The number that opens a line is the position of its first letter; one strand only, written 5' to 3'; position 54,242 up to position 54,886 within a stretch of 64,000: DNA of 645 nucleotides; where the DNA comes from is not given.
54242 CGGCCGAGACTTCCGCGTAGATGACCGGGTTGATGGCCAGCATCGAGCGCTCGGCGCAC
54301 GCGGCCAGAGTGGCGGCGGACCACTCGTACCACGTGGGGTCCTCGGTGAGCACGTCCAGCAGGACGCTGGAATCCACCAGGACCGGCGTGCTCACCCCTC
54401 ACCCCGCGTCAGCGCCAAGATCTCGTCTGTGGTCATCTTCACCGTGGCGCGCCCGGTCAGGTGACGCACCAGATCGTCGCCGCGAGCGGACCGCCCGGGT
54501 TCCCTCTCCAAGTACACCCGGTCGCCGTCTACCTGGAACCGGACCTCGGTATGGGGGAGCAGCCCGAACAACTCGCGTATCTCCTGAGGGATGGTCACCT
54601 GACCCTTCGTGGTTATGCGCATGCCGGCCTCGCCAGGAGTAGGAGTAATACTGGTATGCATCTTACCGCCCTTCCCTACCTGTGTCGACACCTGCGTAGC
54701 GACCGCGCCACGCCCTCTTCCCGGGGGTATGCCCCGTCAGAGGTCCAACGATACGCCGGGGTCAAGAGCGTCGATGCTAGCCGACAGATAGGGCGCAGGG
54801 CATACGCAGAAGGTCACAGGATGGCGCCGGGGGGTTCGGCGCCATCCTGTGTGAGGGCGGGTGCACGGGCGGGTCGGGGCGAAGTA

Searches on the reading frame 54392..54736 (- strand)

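Call 71: search_protein_families(library=pfam, proteins=[window:54392-54736:-], max_evalue=0.001)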
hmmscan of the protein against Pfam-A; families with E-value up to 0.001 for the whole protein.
window:54392-54736:- (114 aa): 1 family
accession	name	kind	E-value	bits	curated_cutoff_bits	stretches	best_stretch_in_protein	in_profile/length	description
PF04014.23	MazE_antitoxin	-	2.7e-06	27.7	24.7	1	41-77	4-41/48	Antidote-toxin recognition MazE, bacterial antitoxin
